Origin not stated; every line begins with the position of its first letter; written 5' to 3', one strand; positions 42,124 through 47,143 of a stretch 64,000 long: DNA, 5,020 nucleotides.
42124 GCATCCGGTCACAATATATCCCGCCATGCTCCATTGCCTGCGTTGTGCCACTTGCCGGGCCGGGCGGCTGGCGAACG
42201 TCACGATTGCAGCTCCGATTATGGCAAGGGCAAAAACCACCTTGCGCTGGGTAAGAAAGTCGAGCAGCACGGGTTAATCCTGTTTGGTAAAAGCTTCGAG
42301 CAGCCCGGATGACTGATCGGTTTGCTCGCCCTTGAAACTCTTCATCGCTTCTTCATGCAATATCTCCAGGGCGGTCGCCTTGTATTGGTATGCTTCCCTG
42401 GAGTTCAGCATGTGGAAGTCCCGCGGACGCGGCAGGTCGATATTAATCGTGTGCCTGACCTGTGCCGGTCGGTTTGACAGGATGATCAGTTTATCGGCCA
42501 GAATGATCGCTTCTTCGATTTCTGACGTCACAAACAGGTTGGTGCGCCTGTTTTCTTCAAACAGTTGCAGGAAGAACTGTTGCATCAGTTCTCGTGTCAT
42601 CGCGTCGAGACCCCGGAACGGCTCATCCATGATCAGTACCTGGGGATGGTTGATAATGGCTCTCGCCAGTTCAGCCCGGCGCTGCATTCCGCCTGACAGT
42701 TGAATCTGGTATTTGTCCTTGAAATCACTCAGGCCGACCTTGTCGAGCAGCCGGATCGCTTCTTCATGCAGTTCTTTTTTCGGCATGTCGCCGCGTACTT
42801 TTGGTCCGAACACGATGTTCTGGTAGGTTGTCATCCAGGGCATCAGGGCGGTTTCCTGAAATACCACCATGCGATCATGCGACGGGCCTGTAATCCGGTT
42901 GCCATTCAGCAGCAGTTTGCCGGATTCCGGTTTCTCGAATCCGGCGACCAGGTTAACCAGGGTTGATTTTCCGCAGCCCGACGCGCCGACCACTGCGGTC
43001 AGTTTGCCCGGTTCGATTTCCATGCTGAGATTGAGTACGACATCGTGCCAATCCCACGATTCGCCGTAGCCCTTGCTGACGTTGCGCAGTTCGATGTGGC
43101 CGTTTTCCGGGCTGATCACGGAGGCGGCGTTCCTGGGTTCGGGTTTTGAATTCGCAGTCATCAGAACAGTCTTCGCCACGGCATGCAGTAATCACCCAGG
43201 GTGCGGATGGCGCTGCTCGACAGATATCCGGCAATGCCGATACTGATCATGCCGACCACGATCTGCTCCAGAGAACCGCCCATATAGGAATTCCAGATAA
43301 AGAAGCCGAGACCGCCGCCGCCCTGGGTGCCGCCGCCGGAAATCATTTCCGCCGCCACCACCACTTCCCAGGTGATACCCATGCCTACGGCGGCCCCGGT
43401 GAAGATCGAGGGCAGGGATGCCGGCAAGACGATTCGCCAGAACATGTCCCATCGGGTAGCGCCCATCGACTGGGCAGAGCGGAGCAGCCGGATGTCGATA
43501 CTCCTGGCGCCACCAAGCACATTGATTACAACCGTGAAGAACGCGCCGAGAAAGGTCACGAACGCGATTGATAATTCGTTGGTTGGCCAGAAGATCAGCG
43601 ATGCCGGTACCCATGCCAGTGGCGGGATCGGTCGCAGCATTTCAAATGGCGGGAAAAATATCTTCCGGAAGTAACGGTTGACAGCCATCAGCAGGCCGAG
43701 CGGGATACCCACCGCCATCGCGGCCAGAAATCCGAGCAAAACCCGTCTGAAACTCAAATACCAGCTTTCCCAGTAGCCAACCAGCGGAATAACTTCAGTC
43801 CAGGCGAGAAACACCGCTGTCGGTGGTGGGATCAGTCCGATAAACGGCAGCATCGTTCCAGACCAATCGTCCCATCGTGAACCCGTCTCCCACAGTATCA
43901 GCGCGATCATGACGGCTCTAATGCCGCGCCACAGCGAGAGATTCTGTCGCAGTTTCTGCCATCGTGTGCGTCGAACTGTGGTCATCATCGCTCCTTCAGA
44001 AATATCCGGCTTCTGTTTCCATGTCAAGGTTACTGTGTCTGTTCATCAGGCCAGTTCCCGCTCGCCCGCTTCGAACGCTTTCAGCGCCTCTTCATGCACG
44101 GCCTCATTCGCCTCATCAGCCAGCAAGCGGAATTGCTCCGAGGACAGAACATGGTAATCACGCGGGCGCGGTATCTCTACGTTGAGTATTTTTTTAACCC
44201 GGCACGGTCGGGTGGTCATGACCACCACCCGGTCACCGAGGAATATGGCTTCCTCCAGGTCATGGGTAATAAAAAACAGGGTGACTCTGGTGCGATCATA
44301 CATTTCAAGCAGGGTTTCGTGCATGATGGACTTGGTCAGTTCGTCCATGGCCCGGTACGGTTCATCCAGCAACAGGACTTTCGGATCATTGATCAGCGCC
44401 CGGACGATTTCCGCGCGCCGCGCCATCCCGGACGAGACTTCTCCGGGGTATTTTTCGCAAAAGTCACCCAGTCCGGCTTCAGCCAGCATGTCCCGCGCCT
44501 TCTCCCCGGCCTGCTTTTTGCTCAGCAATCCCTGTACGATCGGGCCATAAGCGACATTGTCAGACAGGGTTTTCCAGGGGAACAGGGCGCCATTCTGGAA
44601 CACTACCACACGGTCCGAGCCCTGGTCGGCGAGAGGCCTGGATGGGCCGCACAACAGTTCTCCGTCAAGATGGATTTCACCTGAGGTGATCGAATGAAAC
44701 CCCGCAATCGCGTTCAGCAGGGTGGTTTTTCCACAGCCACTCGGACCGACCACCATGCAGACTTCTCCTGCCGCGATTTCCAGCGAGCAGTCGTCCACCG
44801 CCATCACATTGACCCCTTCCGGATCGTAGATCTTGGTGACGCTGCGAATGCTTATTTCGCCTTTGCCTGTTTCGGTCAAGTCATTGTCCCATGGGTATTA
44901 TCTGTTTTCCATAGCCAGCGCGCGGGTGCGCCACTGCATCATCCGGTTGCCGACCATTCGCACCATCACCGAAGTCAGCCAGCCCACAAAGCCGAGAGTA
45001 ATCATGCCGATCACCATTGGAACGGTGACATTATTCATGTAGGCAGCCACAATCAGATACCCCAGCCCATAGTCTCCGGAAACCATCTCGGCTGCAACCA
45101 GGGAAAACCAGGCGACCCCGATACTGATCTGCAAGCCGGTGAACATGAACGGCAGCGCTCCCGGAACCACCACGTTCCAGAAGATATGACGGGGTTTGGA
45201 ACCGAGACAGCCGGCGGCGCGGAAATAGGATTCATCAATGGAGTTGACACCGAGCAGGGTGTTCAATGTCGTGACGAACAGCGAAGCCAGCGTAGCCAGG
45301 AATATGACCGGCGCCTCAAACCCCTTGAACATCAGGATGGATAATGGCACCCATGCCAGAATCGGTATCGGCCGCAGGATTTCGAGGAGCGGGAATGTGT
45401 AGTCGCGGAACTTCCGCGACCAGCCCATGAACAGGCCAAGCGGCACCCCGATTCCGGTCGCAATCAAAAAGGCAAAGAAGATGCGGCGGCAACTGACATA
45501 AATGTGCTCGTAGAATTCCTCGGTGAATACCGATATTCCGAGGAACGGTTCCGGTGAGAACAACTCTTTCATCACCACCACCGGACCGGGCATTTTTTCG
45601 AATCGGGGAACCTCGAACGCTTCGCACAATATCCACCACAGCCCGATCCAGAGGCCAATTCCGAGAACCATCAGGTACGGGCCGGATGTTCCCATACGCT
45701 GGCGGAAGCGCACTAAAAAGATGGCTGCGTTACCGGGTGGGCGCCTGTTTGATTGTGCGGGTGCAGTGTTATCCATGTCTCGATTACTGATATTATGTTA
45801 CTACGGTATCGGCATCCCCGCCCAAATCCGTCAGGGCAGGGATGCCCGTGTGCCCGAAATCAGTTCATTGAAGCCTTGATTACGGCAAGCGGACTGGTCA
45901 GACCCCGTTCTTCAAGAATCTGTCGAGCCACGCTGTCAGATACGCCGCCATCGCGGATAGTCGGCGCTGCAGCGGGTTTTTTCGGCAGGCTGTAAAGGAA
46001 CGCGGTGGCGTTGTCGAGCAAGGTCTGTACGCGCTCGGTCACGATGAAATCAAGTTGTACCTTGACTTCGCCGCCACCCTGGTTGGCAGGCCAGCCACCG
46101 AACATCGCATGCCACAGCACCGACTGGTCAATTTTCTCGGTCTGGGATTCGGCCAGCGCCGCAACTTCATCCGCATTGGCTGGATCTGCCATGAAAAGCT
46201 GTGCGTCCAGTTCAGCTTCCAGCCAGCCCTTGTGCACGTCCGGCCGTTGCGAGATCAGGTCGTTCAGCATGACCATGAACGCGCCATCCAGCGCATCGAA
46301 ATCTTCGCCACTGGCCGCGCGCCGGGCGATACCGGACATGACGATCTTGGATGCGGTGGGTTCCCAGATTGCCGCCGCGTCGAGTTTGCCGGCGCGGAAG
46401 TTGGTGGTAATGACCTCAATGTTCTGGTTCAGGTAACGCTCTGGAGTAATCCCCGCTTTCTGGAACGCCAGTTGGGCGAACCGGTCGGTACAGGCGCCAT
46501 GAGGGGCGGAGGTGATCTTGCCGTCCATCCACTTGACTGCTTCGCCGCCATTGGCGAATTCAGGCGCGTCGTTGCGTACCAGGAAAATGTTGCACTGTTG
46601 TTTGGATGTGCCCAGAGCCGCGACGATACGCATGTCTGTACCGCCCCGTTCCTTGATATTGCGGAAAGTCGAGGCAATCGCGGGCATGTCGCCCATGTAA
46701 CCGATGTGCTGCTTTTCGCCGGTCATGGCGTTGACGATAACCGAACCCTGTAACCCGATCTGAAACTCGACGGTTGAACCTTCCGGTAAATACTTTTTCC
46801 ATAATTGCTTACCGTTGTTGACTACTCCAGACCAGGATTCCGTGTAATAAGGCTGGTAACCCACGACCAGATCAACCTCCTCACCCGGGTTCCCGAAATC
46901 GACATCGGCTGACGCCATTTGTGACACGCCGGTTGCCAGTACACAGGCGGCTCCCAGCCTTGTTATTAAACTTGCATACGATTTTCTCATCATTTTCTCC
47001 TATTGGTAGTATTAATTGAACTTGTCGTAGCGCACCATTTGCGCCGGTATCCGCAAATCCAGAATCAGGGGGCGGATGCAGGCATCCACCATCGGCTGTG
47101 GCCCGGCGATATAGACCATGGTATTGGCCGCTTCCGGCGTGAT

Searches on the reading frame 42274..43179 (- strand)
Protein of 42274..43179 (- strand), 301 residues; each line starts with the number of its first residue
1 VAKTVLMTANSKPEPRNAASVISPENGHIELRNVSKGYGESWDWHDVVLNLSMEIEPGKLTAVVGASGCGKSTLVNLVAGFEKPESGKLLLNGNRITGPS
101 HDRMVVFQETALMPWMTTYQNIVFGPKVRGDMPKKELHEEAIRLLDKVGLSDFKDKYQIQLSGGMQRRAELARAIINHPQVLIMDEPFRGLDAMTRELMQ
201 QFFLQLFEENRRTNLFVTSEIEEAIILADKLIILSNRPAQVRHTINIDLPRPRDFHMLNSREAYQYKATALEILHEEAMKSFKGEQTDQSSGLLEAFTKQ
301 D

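Call 3: search_protein_families(library=pfam, proteins=[window:42274-43179:-])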
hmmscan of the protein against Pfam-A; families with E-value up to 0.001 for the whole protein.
window:42274-43179:- (301 aa): 5 families
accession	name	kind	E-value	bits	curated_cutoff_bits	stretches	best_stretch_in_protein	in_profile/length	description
PF00005.33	ABC_tran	-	4.5e-33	115.2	25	1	50-188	3-136/137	ABC transporter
PF13304.12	AAA_21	-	2e-05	25.2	27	0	161-219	238-297/304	AAA domain, putative AbiEii toxin, Type IV TA system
PF13401.12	AAA_22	-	0.00043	21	27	0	59-147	6-65/130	AAA domain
PF03193.22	RsgA_GTPase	-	0.00044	20.5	30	1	50-80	99-128/174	RsgA GTPase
PF13555.12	AAA_29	-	0.00098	19.3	27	0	43-75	8-39/61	P-loop containing region of AAA domain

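Call 4: search_protein_families(library=ncbifam, proteins=[window:42274-43179:-])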
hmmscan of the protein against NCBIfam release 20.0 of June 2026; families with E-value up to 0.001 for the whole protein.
window:42274-43179:- (301 aa): 187 families (the best 25 are shown)
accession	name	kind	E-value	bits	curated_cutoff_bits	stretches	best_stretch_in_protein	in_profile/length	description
TIGR01184.1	ntrCD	subfamily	4.4e-62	209.7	291.8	1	50-272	3-228/230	nitrate ABC transporter ATP-binding protein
NF008421.0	PRK11248.1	equivalog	6e-62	209.4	357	1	45-251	14-219/255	taurine ABC transporter ATP-binding subunit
NF040729.1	ABC_ATP_SaoA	equivalog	6.5e-58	196.1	360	1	29-275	2-244/248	ABC transporter ATP-binding protein SaoA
NF006987.0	PRK09452.1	equivalog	5.7e-48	163.5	482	1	28-236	17-223/378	spermidine/putrescine ABC transporter ATP-binding protein PotA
NF008420.0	PRK11247.1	equivalog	6.1e-48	163.2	395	1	29-254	13-225/257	aliphatic sulfonates ABC transporter ATP-binding protein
TIGR00968.1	3a0106s01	subfamily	9.7e-48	162.7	342.75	1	29-236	1-206/237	sulfate ABC transporter ATP-binding protein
TIGR01186.1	proV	subfamily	1e-47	163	326.6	1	48-236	9-205/363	betaine/proline/choline family ABC transporter ATP-binding protein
TIGR03265.1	PhnT2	equivalog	4.7e-47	160.9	457.7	1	28-236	4-210/353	putative 2-aminoethylphosphonate ABC transporter ATP-binding protein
NF043075.1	MMSYN1_0197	equivalog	1.2e-46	159.3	550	1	29-237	3-209/341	spermidine/putrescine ABC transporter ATP-binding protein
TIGR01187.1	potA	subfamily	5.1e-45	153.9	355.6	1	64-236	2-176/325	polyamine ABC transporter ATP-binding protein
NF008513.0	PRK11432.1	equivalog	1.3e-44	152.6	496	1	26-236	4-212/351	ferric ABC transporter ATP-binding protein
TIGR03258.1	PhnT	equivalog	1.7e-43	149.1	499.15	1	47-236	23-215/359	2-aminoethylphosphonate ABC transport system ATP-binding subunit PhnT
NF008105.0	PRK10851.1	equivalog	3.9e-43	147.5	502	1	29-236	3-212/362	sulfate/thiosulfate ABC transporter ATP-binding protein CysA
NF008653.0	PRK11650.1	subfamily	3.5e-42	144.7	432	1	28-236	3-210/357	sn-glycerol-3-phosphate ABC transporter ATP-binding protein UgpC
NF008621.0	PRK11607.1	equivalog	1.6e-40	139.1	613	1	28-235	19-224/377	putrescine ABC transporter ATP-binding subunit PotG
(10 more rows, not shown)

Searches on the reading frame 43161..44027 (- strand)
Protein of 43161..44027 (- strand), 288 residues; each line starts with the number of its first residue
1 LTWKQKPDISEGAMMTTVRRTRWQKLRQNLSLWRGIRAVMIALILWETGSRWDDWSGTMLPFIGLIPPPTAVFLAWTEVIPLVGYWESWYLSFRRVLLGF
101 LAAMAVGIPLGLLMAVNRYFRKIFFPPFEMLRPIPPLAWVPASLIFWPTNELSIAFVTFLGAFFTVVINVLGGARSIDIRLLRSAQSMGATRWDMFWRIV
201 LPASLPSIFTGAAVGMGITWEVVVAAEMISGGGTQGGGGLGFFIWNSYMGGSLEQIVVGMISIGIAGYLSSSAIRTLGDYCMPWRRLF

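Call 3: search_protein_families(library=pfam, proteins=[window:43161-44027:-])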
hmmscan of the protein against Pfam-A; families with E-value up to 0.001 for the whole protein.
window:43161-44027:- (288 aa): 1 family
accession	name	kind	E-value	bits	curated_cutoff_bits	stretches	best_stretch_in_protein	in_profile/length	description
PF00528.27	BPD_transp_1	-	1.4e-22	80.8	26.4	1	107-277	1-174/184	Binding-protein-dependent transport system inner membrane component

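Call 4: search_protein_families(library=ncbifam, proteins=[window:43161-44027:-])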
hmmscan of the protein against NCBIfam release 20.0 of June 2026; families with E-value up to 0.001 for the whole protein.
window:43161-44027:- (288 aa): 21 families
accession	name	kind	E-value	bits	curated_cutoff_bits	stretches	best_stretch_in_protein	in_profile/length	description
TIGR01183.1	ntrB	equivalog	5.6e-38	130.7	209.05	1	90-270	20-195/202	nitrate ABC transporter permease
NF007545.0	PRK10160.1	equivalog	4e-34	118.3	342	1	29-285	21-271/275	taurine ABC transporter permease TauC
NF040733.1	ABC_perm_U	equivalog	4.9e-33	114.7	295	1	65-285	34-249/251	ABC transporter permease subunit SaoP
NF008470.0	PRK11365.1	equivalog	1.1e-21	77.4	347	1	65-284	38-252/263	aliphatic sulfonate ABC transporter permease SsuC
TIGR03416.1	ABC_choXWV_perm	equivalog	4.4e-14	52.6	363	1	80-233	79-232/267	choline ABC transporter permease subunit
NF008196.0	PRK10952.1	equivalog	5e-10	38.7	439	1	79-234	136-291/356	glycine betaine/L-proline ABC transporter permease ProW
NF007047.0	PRK09500.1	equivalog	3e-07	30.3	326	1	152-231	131-208/257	spermidine/putrescine ABC transporter permease PotC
TIGR00974.1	3a0107s02c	equivalog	3.8e-06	26.3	193.45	1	100-216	63-194/272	phosphate ABC transporter permease PstA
NF007889.0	PRK10592.1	equivalog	4.4e-06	26.5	476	1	152-235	143-224/281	putrescine ABC transporter permease PotI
NF006939.0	PRK09421.1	equivalog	5.3e-06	26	262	1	163-215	105-157/230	molybdate ABC transporter permease subunit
TIGR00969.1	3a0106s02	subfamily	6.7e-06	25.8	240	1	175-217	167-209/272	sulfate ABC transporter permease subunit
NF043073.1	MMSYN1_0195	equivalog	8.7e-06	24.2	1250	1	166-218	142-194/1021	spermidine/putrescine ABC transporter permease/substrate-binding protein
TIGR02139.1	permease_CysT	equivalog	1.2e-05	25.1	246.1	1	170-215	151-196/265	sulfate ABC transporter permease subunit CysT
NF011624.0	PRK15050.1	equivalog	1.2e-05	24.6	247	1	163-215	175-225/297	2-aminoethylphosphonate ABC transporter permease subunit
TIGR01581.1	Mo_ABC_porter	hypoth_equivalog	1.7e-05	24.4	210.3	1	157-213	109-165/225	ABC transporter permease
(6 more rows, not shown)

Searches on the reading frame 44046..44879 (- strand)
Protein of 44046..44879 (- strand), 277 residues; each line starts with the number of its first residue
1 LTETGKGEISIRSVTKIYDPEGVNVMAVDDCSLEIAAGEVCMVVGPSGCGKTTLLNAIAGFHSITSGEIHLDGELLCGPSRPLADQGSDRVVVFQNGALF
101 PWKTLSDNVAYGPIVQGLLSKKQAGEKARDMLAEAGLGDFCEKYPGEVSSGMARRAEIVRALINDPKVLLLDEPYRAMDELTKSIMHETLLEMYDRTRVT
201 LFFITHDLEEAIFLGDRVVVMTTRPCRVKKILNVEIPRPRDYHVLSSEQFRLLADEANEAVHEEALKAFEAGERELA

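Call 3: search_protein_families(library=pfam, proteins=[window:44046-44879:-])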
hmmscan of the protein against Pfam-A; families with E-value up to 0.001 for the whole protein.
window:44046-44879:- (277 aa): 6 families
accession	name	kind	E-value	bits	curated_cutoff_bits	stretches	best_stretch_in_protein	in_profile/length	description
PF00005.33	ABC_tran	-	1e-29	104.3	25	1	29-175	2-136/137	ABC transporter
PF13304.12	AAA_21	-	1.7e-08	35.3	27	0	145-209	235-301/304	AAA domain, putative AbiEii toxin, Type IV TA system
PF00004.35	AAA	-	1.2e-05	26.2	21.2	0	42-61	2-21/131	ATPase family associated with various cellular activities (AAA)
PF03193.22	RsgA_GTPase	-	0.00027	21.2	30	1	36-69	104-137/174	RsgA GTPase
PF13401.12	AAA_22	-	0.00053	20.7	27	0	40-203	7-120/130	AAA domain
PF13555.12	AAA_29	-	0.0007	19.7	27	0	29-59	13-43/61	P-loop containing region of AAA domain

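Call 4: search_protein_families(library=ncbifam, proteins=[window:44046-44879:-])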
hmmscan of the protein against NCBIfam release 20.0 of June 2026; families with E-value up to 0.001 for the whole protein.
window:44046-44879:- (277 aa): 182 families (the best 25 are shown)
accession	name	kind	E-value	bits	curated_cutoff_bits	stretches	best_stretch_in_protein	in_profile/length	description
NF040729.1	ABC_ATP_SaoA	equivalog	1.3e-59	201.6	360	1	9-243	2-228/248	ABC transporter ATP-binding protein SaoA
NF008421.0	PRK11248.1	equivalog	3.6e-57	193.8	357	1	26-237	15-218/255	taurine ABC transporter ATP-binding subunit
TIGR01184.1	ntrCD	subfamily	1.9e-55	188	291.8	1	29-245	2-214/230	nitrate ABC transporter ATP-binding protein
TIGR03265.1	PhnT2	equivalog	2.2e-49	168.6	457.7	1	8-223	4-210/353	putative 2-aminoethylphosphonate ABC transporter ATP-binding protein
TIGR01186.1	proV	subfamily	4.2e-48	164.3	326.6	1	26-222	7-204/363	betaine/proline/choline family ABC transporter ATP-binding protein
NF006987.0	PRK09452.1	equivalog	6.6e-47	160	482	1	9-223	18-223/378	spermidine/putrescine ABC transporter ATP-binding protein PotA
TIGR03415.1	ABC_choXWV_ATP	equivalog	1.8e-44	152.3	483.75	1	19-222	32-239/382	choline ABC transporter ATP-binding protein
NF043075.1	MMSYN1_0197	equivalog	5.5e-44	150.5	550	1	9-222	3-207/341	spermidine/putrescine ABC transporter ATP-binding protein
NF008653.0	PRK11650.1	subfamily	1.3e-43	149.4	432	1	8-222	3-209/357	sn-glycerol-3-phosphate ABC transporter ATP-binding protein UgpC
NF040933.2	ABC_arch_GlcV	equivalog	3.4e-43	147.9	450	1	8-222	2-216/357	glucose ABC transporter ATP-binding protein GlcV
NF008420.0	PRK11247.1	equivalog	1.3e-42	145.7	395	1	9-242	13-226/257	aliphatic sulfonates ABC transporter ATP-binding protein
NF008513.0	PRK11432.1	equivalog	1.4e-41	142.6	496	1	10-223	8-212/351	ferric ABC transporter ATP-binding protein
TIGR01187.1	potA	subfamily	6.1e-41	140.5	355.6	1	44-222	2-175/325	polyamine ABC transporter ATP-binding protein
TIGR00968.1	3a0106s01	subfamily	1.9e-40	138.9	342.75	1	12-223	4-206/237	sulfate ABC transporter ATP-binding protein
TIGR03258.1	PhnT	equivalog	2.9e-40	138.4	499.15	1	26-222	22-214/359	2-aminoethylphosphonate ABC transport system ATP-binding subunit PhnT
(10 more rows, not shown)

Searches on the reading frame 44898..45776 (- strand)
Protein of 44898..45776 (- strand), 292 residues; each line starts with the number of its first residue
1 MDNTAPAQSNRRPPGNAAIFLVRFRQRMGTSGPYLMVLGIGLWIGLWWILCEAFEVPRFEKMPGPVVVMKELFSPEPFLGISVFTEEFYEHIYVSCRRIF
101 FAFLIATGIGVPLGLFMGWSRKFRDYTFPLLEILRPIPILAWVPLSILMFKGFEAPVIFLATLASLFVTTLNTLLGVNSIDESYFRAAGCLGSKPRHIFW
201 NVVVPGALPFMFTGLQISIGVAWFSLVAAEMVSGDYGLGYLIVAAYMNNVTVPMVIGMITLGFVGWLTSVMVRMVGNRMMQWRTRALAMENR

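Call 3: search_protein_families(library=pfam, proteins=[window:44898-45776:-])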
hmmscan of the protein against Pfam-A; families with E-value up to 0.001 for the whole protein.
window:44898-45776:- (292 aa): 1 family
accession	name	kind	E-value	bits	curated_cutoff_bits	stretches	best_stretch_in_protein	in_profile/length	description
PF00528.27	BPD_transp_1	-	1.4e-24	87.2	26.4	1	110-279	1-182/184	Binding-protein-dependent transport system inner membrane component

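Call 4: search_protein_families(library=ncbifam, proteins=[window:44898-45776:-])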
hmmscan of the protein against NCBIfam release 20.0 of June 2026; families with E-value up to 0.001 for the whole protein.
window:44898-45776:- (292 aa): 8 families
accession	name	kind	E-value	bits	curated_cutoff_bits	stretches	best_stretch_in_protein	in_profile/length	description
NF040733.1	ABC_perm_U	equivalog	1.2e-45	156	295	1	62-284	35-250/251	ABC transporter permease subunit SaoP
TIGR01183.1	ntrB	equivalog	8.3e-38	130.1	209.05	1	76-273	3-200/202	nitrate ABC transporter permease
NF007545.0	PRK10160.1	equivalog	2.1e-37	129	342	1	39-283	30-271/275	taurine ABC transporter permease TauC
NF008470.0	PRK11365.1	equivalog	3.1e-28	98.9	347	1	81-284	52-254/263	aliphatic sulfonate ABC transporter permease SsuC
TIGR03416.1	ABC_choXWV_perm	equivalog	3.5e-15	56.2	363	1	83-280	79-267/267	choline ABC transporter permease subunit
NF008196.0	PRK10952.1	equivalog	6.9e-10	38.3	439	1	99-266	153-314/356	glycine betaine/L-proline ABC transporter permease ProW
NF043080.1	MMSYN1_0166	equivalog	7.7e-06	25.1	370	1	71-220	77-231/307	oligopeptide ABC transporter permease OppC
TIGR01581.1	Mo_ABC_porter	hypoth_equivalog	0.00016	21.2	210.3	0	172-218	121-167/225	ABC transporter permease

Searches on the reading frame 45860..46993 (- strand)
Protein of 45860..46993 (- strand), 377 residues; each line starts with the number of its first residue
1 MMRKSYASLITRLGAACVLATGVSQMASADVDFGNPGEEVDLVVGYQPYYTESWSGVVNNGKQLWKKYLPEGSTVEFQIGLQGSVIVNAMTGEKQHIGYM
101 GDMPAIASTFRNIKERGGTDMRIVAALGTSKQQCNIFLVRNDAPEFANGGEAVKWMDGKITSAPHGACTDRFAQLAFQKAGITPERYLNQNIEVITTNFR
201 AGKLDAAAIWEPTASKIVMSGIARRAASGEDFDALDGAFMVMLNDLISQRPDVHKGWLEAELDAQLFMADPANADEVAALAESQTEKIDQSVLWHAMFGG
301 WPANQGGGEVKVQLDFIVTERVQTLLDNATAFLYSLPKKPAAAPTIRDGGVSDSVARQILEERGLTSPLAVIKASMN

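Call 3: search_protein_families(library=pfam, proteins=[window:45860-46993:-])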
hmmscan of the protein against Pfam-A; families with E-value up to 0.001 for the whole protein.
window:45860-46993:- (377 aa): 1 family
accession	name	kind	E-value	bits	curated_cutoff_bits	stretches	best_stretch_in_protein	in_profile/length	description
PF13379.11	NMT1_2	-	4.8e-07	30.3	24.7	1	38-280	4-250/252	NMT1-like family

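Call 4: search_protein_families(library=ncbifam, proteins=[window:45860-46993:-])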
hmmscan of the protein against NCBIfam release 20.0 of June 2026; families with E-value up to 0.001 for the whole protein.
window:45860-46993:- (377 aa): 4 families
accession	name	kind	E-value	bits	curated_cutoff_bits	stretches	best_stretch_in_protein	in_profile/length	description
TIGR01728.1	SsuA_fam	subfamily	2e-17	63.3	163.5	1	43-286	2-232/290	aliphatic sulfonate ABC transporter substrate-binding protein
NF008588.0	PRK11553.1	subfamily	1.8e-06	27.1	299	1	37-244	24-216/319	aliphatic sulfonate ABC transporter substrate-binding protein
TIGR01729.1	taurine_ABC_bnd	equivalog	9.5e-05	22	304.25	1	71-265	25-210/300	taurine ABC transporter substrate-binding protein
NF008553.0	PRK11480.1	equivalog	0.00077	18.7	490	0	71-272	49-240/320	taurine ABC transporter substrate-binding protein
